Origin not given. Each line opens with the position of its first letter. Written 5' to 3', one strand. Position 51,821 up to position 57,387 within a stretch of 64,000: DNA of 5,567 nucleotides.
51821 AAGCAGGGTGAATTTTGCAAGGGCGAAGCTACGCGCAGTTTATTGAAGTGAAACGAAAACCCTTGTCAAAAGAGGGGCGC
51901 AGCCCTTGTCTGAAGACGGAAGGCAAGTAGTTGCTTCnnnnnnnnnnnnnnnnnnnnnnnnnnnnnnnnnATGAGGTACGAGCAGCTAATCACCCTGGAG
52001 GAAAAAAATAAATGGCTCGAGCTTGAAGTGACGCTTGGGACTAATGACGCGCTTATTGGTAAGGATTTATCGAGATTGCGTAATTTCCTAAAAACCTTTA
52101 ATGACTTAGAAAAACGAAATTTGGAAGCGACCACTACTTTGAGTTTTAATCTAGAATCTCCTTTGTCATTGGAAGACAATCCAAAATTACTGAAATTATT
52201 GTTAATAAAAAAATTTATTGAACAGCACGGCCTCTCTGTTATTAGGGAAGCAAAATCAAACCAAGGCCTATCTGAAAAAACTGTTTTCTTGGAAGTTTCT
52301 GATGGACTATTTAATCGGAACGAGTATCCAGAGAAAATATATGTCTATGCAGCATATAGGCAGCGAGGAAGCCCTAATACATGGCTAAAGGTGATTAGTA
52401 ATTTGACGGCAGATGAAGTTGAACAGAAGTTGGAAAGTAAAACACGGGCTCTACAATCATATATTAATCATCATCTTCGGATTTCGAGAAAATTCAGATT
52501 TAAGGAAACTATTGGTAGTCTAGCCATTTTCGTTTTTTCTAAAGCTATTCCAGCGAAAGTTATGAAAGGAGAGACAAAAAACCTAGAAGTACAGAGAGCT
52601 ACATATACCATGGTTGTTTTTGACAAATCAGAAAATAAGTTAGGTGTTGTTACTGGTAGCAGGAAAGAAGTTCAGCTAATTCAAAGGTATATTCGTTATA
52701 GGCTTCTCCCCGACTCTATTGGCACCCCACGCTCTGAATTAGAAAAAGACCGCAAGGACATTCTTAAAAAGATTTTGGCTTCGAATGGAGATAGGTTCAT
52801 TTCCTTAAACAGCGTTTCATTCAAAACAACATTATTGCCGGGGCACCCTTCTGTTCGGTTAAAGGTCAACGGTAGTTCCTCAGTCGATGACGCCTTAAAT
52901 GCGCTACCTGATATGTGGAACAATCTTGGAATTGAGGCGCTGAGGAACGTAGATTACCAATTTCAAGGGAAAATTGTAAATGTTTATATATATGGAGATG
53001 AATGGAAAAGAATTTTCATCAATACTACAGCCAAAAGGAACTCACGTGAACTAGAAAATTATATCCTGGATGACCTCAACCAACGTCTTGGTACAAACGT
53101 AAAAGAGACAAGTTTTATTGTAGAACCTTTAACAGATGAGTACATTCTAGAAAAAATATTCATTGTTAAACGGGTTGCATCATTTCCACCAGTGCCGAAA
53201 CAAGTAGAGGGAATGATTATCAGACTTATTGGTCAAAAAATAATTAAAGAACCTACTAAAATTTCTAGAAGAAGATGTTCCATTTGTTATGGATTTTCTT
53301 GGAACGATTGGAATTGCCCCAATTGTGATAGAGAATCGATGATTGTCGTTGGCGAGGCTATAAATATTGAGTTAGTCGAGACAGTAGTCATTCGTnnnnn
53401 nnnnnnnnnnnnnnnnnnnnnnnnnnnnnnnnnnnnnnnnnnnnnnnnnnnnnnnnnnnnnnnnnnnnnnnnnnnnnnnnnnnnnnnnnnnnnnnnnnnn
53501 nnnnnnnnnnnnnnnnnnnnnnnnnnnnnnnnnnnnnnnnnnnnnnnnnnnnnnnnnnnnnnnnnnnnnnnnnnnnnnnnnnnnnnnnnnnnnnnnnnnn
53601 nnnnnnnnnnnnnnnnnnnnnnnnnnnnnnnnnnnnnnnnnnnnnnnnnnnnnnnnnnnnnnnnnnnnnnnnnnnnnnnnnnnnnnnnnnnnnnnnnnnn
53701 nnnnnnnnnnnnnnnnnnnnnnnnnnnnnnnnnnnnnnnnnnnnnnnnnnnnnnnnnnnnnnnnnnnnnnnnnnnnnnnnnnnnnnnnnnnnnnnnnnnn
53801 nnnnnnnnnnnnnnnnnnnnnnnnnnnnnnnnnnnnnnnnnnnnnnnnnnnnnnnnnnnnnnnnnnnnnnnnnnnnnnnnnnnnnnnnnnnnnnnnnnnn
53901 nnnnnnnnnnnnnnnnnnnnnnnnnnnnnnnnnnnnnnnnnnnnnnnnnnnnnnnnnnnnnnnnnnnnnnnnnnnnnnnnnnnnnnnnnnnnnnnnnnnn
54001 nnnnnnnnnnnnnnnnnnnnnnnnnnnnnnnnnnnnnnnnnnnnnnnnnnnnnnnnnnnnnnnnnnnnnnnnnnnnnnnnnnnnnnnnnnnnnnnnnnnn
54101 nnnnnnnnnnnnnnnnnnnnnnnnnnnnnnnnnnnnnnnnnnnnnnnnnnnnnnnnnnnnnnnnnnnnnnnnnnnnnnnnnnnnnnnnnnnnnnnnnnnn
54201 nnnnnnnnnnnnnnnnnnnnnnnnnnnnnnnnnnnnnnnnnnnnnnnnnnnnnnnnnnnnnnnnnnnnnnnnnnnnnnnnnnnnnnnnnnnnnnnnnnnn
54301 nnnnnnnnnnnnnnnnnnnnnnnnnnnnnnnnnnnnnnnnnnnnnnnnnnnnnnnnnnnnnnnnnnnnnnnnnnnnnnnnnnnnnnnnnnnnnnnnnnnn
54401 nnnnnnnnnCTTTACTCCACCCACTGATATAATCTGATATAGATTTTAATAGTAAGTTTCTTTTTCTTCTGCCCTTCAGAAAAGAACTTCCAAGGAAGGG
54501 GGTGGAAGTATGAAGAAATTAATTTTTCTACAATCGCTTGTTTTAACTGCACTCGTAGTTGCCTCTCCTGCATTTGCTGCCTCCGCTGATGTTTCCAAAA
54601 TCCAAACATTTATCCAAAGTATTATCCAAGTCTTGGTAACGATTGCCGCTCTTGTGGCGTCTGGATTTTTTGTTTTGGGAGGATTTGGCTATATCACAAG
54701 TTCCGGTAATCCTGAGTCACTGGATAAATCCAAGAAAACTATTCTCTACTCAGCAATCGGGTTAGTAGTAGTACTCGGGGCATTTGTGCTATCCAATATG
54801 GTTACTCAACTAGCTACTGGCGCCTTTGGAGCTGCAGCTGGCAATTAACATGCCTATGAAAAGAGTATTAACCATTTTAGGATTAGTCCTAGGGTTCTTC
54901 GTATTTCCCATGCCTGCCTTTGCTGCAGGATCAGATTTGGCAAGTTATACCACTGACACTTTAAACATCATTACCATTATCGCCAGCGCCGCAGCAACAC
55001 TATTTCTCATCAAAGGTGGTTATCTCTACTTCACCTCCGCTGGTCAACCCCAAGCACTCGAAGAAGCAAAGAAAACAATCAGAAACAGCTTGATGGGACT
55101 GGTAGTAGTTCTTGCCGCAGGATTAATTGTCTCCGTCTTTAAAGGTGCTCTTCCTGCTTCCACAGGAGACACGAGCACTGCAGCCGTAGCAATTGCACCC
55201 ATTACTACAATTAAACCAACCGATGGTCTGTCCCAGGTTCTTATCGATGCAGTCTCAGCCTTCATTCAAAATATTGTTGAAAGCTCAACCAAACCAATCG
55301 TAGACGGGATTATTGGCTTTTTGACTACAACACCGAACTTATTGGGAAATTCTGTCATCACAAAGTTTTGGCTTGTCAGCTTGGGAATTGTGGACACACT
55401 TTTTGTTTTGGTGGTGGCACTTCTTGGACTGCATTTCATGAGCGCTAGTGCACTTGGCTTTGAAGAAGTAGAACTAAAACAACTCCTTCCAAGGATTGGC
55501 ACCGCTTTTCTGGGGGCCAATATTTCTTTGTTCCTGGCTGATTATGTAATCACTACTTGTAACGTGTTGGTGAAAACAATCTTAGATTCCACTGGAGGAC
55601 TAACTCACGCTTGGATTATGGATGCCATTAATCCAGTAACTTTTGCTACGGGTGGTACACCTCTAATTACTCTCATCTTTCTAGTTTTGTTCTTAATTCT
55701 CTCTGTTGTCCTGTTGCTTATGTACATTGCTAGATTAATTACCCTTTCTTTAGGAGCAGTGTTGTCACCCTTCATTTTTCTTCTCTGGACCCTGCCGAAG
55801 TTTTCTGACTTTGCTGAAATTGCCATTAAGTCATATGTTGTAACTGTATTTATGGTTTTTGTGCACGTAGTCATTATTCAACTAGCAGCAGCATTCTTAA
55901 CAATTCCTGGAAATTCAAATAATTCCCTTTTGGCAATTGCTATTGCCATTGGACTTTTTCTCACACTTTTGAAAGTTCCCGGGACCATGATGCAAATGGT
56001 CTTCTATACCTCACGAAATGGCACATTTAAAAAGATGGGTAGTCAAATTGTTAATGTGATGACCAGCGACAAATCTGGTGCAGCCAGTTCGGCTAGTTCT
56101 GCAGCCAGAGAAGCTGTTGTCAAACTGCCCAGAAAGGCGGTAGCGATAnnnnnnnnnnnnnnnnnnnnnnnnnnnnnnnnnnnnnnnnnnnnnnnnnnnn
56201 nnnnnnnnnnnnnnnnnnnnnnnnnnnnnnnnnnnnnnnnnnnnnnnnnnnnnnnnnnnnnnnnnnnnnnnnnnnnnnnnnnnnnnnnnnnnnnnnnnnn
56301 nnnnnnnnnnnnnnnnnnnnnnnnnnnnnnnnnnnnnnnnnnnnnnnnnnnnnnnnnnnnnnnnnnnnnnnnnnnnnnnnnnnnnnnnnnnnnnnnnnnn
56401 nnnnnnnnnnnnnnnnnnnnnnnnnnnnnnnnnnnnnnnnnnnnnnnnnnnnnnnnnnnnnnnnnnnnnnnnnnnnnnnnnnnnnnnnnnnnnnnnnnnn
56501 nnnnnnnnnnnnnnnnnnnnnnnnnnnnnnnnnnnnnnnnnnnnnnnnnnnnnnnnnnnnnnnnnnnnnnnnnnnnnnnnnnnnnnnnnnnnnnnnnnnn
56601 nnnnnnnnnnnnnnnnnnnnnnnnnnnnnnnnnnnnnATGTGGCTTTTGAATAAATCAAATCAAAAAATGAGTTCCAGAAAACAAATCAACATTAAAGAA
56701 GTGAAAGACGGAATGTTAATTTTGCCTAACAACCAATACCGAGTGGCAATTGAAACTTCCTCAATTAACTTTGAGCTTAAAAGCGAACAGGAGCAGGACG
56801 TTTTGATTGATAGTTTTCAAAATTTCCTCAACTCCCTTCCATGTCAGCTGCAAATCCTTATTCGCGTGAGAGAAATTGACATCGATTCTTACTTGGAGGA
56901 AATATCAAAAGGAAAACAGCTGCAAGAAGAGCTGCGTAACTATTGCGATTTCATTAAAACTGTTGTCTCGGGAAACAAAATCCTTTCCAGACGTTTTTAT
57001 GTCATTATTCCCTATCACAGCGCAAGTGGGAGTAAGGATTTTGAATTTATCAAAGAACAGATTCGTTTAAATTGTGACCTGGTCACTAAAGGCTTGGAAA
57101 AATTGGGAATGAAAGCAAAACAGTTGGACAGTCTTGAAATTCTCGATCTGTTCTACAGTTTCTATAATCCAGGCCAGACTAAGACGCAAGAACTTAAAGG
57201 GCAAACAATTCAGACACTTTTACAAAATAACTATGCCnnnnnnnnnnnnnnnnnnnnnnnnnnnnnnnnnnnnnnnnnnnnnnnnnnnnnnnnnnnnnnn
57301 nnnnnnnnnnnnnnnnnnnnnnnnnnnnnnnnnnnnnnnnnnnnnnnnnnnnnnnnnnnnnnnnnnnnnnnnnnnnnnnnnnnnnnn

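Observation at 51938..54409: Uncharacterised 823-aa ICE protein with a zinc ribbon and a C-terminal PD-(D/E)xK-like (Mrr-like) motif: candidate novel nuclease/defence or anti-defence factor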

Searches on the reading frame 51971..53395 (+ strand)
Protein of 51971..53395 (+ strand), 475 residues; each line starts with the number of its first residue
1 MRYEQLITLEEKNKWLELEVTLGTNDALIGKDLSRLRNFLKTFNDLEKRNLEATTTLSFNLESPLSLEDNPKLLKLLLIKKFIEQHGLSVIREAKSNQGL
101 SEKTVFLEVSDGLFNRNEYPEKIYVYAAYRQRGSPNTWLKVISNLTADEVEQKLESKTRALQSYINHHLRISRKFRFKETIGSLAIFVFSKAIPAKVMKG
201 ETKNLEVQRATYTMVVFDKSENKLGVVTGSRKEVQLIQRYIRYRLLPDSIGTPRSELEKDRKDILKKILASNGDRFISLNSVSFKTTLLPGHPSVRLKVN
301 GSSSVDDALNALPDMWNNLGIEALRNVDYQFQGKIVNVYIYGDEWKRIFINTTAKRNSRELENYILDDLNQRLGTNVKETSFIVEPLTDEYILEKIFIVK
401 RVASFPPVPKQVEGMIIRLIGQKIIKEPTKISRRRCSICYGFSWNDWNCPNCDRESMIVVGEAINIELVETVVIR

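Call 54: predict_structure(alignment_id=A4)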
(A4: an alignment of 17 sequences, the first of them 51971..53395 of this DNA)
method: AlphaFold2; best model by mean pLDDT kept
length: 475 residues; sequences in the alignment: 17
mean_pLDDT: 81.3   pTM: 0.70
mean pLDDT of the five models: 81.3, 77.7, 76.4, 75.4, 73.5
residues with pLDDT >= 90: 130; 70-90: 268; 50-70: 68; < 50: 9
segments of 3 or more residues with pLDDT < 50: 199-204
pLDDT, mean of each block of 10 residues (from residue 1): 77 84 78 93 93 88 88 94 84 84 95 94 85 72 84 93 92 90 90 63 55 89 84 83 77 76 91 90 82 78 82 81 91 87 85 69 84 85 84 87 71 77 73 56 59 58 73 72
secondary structure, 60 per line:
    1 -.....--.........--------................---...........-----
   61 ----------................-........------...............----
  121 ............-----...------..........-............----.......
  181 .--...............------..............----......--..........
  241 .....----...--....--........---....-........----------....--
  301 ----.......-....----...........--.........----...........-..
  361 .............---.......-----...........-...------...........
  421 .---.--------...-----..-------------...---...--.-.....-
elements in order: H2-6 H9-17 H26-41 H45-55 H71-86 H88-95 H102-116 H121-132 E138-140 H147-156 H158-169 E174-181 E184-198 E205-218 E223-228 H231-245 E250-252 E255-258 H261-268 E277-284 E295-298 H305-311 H313-316 E324-331 E334-342 E347-354 H359-373 E380-383 H389-399 E401-403 H410-421 E434-436 E457-459 E463-465 H470-474

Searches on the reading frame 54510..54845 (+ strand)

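Call 12: search_protein_families(library=pfam, proteins=[window:54510-54845:+], max_evalue=0.01)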
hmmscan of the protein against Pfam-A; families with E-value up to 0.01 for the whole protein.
window:54510-54845:+ (112 aa): 2 families
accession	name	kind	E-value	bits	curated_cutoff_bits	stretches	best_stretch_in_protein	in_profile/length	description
PF18895.5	T4SS_pilin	-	4.6e-12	46.3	26.6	1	28-97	2-70/71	Type IV secretion system pilin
PF04956.18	TrbC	-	1.3e-09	38.6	27.9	1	3-94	10-94/98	TrbC/VIRB2 pilin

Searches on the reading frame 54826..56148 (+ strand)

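Call 12: search_protein_families(library=pfam, proteins=[window:54826-56148:+], max_evalue=0.01)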
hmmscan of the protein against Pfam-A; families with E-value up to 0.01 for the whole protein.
window:54826-56148:+ (441 aa): 1 family
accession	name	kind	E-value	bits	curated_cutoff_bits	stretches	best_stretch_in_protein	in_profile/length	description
PF18895.5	T4SS_pilin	-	6.8e-11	42.5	26.6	1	46-105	13-71/71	Type IV secretion system pilin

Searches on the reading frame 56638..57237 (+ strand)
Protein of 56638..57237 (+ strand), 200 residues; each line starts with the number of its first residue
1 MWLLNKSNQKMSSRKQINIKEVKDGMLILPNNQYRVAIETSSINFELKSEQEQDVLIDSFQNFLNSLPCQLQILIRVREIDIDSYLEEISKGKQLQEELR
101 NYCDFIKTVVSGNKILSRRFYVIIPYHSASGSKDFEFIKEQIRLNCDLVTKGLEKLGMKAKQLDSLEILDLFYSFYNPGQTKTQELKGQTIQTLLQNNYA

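Call 12: search_protein_families(library=pfam, proteins=[window:56638-57237:+], max_evalue=0.01)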
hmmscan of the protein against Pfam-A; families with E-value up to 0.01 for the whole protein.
window:56638-57237:+ (200 aa): 0 families

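Call 70: search_protein_families(library=phrogs, proteins=[window:56638-57237:+], max_evalue=0.01)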
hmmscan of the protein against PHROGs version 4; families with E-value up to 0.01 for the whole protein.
window:56638-57237:+ (200 aa): 1 family
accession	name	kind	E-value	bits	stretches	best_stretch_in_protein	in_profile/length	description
phrog_2666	-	head and packaging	3.3e-05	23.7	1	34-125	8-91/555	terminase large subunit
